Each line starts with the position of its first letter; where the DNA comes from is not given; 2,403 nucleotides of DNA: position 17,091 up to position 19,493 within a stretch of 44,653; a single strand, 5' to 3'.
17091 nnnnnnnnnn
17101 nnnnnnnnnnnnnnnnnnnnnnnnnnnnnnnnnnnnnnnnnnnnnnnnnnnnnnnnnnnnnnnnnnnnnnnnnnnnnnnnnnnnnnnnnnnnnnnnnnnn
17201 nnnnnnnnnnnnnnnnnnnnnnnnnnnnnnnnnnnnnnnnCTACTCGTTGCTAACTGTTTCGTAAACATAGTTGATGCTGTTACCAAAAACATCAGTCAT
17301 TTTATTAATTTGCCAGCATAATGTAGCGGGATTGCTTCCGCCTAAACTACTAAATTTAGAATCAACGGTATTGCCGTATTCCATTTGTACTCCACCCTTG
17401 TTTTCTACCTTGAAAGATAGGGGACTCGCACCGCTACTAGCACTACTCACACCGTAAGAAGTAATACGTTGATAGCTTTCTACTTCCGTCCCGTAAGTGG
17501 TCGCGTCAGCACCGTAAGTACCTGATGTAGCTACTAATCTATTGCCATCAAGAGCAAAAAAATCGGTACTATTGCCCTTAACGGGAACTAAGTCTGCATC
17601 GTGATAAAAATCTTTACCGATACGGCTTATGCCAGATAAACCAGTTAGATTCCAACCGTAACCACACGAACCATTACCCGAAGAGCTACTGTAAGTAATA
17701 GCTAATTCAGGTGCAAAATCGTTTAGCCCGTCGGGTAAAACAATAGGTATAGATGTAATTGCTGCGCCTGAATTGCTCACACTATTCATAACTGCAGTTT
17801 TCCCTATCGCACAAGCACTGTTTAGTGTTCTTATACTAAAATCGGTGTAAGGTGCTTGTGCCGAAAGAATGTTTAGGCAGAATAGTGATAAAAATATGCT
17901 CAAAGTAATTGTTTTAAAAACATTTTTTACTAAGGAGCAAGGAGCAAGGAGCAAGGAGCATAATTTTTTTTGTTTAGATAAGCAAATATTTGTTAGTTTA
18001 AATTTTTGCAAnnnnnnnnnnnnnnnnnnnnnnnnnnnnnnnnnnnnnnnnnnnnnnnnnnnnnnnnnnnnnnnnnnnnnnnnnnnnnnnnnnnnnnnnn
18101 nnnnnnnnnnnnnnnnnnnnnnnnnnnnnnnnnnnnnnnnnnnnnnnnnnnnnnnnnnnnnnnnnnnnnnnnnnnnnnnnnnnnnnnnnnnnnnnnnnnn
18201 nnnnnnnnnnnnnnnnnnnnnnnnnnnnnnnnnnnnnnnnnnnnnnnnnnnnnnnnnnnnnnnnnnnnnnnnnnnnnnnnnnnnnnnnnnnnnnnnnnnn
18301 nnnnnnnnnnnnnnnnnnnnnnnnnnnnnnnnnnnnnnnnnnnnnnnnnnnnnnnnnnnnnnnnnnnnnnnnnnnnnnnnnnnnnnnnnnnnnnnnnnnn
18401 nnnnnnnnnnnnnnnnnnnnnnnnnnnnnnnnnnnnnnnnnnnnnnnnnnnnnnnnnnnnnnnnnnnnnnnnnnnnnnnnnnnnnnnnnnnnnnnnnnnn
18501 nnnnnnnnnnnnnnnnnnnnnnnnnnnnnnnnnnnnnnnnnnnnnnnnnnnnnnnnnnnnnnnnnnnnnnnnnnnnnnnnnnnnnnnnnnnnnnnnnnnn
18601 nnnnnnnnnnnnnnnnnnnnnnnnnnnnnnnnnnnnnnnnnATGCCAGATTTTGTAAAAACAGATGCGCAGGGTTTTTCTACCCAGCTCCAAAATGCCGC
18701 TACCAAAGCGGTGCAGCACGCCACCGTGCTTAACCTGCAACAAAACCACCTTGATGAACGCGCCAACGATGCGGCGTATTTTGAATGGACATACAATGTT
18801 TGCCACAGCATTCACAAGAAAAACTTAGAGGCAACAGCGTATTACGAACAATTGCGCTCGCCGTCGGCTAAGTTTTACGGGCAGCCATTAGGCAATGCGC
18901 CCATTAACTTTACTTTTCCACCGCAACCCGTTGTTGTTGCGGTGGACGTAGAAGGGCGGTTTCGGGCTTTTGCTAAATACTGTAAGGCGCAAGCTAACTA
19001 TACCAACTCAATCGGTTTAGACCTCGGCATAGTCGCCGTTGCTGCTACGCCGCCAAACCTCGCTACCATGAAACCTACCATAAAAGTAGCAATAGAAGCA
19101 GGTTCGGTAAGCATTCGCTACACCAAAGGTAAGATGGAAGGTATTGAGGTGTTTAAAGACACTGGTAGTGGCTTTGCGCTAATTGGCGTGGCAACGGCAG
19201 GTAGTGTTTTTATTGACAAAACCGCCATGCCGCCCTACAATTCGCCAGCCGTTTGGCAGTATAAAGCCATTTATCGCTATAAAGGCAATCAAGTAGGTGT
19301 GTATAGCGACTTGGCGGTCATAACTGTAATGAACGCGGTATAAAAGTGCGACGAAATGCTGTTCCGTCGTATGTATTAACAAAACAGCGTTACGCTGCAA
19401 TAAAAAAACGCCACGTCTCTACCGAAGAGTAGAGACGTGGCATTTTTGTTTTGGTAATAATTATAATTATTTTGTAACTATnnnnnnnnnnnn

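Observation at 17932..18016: Heptanucleotide repeat (GCTCCTT)x4 at the Rhs start codon: candidate slipped-strand ON/OFF switch, currently OFF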

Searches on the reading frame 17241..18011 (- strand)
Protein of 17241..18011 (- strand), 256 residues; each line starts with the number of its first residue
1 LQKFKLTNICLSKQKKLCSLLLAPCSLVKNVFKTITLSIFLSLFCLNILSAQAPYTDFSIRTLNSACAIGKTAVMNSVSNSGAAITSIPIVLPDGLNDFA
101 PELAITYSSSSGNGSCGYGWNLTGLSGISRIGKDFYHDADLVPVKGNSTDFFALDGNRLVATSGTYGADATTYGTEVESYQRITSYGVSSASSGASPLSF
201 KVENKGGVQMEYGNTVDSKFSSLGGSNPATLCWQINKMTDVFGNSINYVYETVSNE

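Call 8: search_protein_families(library=pfam, proteins=[window:17244-18011:-], max_evalue=0.01)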
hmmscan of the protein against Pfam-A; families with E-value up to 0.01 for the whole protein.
window:17244-18011:- (256 aa): 1 family
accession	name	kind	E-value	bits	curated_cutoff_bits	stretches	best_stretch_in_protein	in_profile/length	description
PF03534.18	SpvB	-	3.3e-13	49.9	22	1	80-252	3-179/287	Salmonella virulence plasmid 65kDa B protein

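Call 9: find_homologous_proteins(query=window:17244-17954:-)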
Query window:17244-17954:- (237 aa): 6 proteins with E <= 0.001 among 489 candidates.
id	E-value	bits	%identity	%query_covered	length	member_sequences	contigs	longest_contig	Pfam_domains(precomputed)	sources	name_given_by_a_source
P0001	7.1e-113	394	100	77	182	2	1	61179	PF03534.19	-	-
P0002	1.9e-42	164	43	93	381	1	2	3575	PF03534.19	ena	-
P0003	1.8e-32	131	39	92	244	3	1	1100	PF03534.19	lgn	-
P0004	7.0e-28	116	39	85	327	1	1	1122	PF03534.19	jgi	jgi:hypothetical protein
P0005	1.9e-20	92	39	65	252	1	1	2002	PF03534.19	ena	-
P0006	9.6e-6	44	28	75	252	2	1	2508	PF03534.19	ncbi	-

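Call 12: find_encoding_contigs(protein=P0001, flank=3000, max_places=10)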
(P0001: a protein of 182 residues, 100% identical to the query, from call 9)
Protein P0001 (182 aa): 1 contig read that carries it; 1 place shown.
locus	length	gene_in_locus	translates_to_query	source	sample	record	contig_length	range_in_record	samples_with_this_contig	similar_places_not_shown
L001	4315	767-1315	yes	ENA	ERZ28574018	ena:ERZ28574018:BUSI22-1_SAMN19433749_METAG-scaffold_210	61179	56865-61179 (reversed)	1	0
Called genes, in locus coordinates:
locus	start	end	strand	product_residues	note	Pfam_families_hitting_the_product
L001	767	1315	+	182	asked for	PF03534:SpvB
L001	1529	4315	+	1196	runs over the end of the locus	PF01839:FG-GAP (faint), PF05593:RHS_repeat (faint), PF25023:TEN_YD-shell (weak)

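Call 16: find_encoding_contigs(protein=window:17241-18011:-, flank=3000, max_places=10)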
Protein window:17241-18011:- (256 aa): 3 contigs read that carry it; 2 places shown.
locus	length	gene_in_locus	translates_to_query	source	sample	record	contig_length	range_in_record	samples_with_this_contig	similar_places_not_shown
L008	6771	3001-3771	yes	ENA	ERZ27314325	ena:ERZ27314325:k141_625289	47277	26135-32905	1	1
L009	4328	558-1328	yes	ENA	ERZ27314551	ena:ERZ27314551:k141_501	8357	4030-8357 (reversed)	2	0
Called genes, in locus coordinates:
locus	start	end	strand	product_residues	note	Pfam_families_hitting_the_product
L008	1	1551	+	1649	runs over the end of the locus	PF05359:DUF748, PF04357:TamB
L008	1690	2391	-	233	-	-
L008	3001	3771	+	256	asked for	PF03534:SpvB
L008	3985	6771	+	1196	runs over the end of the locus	PF01839:FG-GAP (faint), PF05593:RHS_repeat (faint), PF25023:TEN_YD-shell (weak)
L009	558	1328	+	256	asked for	PF03534:SpvB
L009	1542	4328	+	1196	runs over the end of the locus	PF01839:FG-GAP (faint), PF05593:RHS_repeat (faint), PF25023:TEN_YD-shell (weak)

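Call 25: find_related_loci(query=A1, collection=genome_contigs, flank=2500)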
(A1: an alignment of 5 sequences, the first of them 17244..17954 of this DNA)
Query A1 (237 aa) in genome_contigs; peptide patterns used: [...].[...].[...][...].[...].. (x = any residue, [..] = any of these).
218 stretches matched a pattern; 123 encode a relative of the query (tblastn E <= 1e-3); the best 80 are kept; 80 distinct loci.
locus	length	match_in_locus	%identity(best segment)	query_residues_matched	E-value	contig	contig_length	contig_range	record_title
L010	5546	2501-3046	48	47-236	2e-42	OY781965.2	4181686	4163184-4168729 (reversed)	MAG: Bacteroidales bacterium isolate 351424ce-103a-4fdb-9a77-f202f7f12de1 genome assembly, chromosome: 1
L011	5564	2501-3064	44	42-232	7e-42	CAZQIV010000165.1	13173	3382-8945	MAG TPA_asm: uncultured Lentimicrobiaceae bacterium isolate SRP191223_co1_241 genome assembly, contig: NODE_5149_length_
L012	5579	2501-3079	43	43-235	2e-41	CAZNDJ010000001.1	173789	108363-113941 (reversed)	MAG TPA_asm: uncultured Chitinophagaceae bacterium isolate SRP262948_co1_209 genome assembly, contig: NODE_75_length_173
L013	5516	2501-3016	41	58-237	7e-39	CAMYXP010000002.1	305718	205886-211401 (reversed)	MAG TPA_asm: uncultured Bacteroidales bacterium isolate SRR10912533_bin.30_metaWRAP_v1.3_MAG genome assembly, contig: ER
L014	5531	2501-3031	42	50-232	2e-38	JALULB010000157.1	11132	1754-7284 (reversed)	MAG: Sedimenticola sp. isolate S144_metabat2_scaf2bin.190_VB S144_NODE_2760_length_11132_cov_1.203726, whole genome shot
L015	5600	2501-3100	38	24-234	3e-38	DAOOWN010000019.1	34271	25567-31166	MAG TPA_asm: Bacteroidales bacterium isolate AMR_MDS_2414 NODE_1293_length_34271_cov_5.718553, whole genome shotgun sequ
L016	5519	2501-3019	45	58-233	4e-38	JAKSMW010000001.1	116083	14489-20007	MAG: Bacteroidales bacterium isolate Horse_feces135 MAG135_1, whole genome shotgun sequence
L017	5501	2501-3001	41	59-231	3e-38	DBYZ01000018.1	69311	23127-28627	MAG TPA_asm: Bacteroidales bacterium UBA1173 UBA1173_contig_444, whole genome shotgun sequence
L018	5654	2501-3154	38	6-231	8e-38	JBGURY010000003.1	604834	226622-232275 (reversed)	MAG: Candidatus Limimorpha sp. isolate ruminal_MAG_105 ruminal_MAG_105_contig_0003, whole genome shotgun sequence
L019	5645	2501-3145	39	15-233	1e-37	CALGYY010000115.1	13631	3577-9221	MAG TPA_asm: uncultured Bacteroidetes bacterium isolate SRR3330212_bin.90_CONCOCT_v1.1_MAG genome assembly, contig: ERZ7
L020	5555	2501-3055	44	49-231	2e-37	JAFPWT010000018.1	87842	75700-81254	MAG: Bacteroidales bacterium isolate RGIG1545 Goat_Abomasum-5__c944, whole genome shotgun sequence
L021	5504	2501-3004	44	58-231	2e-37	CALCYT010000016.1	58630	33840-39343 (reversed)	MAG TPA_asm: uncultured Bacteroidales bacterium isolate ERR1278105_bin.52_CONCOCT_v1.1_MAG genome assembly, contig: ERZ8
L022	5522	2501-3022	42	58-237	2e-37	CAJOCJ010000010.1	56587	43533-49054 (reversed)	uncultured Bacteroidales bacterium isolate Red_deer_1_mag_136 genome assembly, contig: scaffold_305, whole genome shotgu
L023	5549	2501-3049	41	43-231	3e-37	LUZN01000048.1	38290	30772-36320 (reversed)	MAG: Bacteroidales bacterium Bact_22 Bact_22_contig_1905, whole genome shotgun sequence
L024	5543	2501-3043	43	49-231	4e-37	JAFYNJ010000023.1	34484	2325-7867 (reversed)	MAG: Bacteroidales bacterium isolate RGIG7248 Water_buffalos_Cecum-3__c61, whole genome shotgun sequence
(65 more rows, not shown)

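Call 27: find_encoding_contigs(protein=window:17241-17954:-, flank=3000, max_places=10)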
Protein window:17241-17954:- (237 aa): no gene with exactly this product is on record in the collection.

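Call 28: list_cluster_members(proteins=[P0001, window:17241-18011:-, window:13437-17027:-])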
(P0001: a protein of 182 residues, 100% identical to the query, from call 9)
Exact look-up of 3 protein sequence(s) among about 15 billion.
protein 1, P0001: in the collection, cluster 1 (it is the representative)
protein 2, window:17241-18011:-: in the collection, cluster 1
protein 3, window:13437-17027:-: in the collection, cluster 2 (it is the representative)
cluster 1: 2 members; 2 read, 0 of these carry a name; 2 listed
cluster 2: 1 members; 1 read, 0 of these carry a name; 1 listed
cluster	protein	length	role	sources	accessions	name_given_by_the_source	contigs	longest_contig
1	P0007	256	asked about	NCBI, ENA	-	-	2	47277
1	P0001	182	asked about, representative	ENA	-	-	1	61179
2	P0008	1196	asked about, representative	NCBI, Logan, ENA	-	-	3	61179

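Call 39: search_protein_families(library=ncbifam, proteins=[window:17244-17954:-], max_evalue=0.01)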
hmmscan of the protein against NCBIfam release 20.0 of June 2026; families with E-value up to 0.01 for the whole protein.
window:17244-17954:- (237 aa): 1 family
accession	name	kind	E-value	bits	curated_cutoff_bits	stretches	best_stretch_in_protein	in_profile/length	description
NF011780.0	PRK15244.1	equivalog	4.5e-07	28.8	1133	1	58-151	26-114/591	SPI-2 type III secretion system effector NAD(+)--protein-arginine ADP-ribosyltransferase SpvB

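Call 53: find_encoding_contigs(protein=P0002, flank=1500, max_places=4)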
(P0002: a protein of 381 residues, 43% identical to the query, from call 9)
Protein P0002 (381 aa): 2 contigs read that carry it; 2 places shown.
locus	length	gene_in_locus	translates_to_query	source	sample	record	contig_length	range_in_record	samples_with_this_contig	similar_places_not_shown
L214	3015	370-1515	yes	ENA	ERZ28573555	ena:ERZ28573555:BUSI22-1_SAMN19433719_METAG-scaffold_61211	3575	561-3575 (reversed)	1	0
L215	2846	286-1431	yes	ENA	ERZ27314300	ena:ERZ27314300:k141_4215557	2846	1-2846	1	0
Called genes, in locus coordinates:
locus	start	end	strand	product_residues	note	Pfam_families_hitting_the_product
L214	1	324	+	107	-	?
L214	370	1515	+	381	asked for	PF03534:SpvB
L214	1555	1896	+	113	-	PF13384:HTH_23 (weak)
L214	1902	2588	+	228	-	PF13358:DDE_3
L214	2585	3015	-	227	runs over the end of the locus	PF17761:DUF1016_N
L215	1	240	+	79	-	?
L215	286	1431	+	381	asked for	PF03534:SpvB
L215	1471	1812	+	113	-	PF13384:HTH_23 (weak)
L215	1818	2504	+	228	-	PF13358:DDE_3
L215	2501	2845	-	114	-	?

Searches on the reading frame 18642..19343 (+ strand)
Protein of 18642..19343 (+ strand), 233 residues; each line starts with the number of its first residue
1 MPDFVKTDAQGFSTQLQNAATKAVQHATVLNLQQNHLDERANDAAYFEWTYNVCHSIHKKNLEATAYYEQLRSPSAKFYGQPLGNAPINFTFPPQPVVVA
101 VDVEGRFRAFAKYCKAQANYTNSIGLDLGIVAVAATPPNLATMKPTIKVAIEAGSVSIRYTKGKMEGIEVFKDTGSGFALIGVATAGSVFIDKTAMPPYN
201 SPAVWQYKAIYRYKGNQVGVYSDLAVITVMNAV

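Call 8: search_protein_families(library=pfam, proteins=[window:18642-19340:+], max_evalue=0.01)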
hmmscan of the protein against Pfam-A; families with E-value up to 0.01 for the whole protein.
window:18642-19340:+ (233 aa): 0 families

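Call 13: find_encoding_contigs(protein=window:18642-19343:+, flank=3000, max_places=10)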
Protein window:18642-19343:+ (233 aa): 5 contigs read that carry it; 3 places shown.
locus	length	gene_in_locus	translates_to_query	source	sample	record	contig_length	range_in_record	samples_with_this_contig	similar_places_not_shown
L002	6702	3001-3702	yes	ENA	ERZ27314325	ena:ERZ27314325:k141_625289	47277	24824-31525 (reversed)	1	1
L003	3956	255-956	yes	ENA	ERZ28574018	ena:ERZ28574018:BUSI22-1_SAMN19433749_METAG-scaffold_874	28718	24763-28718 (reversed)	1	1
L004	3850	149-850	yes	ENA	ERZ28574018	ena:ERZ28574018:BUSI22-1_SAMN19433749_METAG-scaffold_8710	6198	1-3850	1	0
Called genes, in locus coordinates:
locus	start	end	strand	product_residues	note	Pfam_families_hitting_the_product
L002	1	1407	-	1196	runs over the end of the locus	PF01839:FG-GAP (faint), PF05593:RHS_repeat (faint), PF25023:TEN_YD-shell (weak)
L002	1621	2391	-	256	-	PF03534:SpvB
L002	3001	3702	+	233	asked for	-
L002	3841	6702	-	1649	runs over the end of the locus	PF05359:DUF748, PF04357:TamB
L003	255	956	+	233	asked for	-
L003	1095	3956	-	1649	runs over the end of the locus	PF05359:DUF748, PF04357:TamB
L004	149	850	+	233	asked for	-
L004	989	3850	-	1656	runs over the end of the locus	PF05359:DUF748, PF04357:TamB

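Call 39: search_protein_families(library=ncbifam, proteins=[window:18642-19340:+], max_evalue=0.01)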
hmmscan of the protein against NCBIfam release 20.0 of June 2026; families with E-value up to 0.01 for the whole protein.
window:18642-19340:+ (233 aa): 0 families
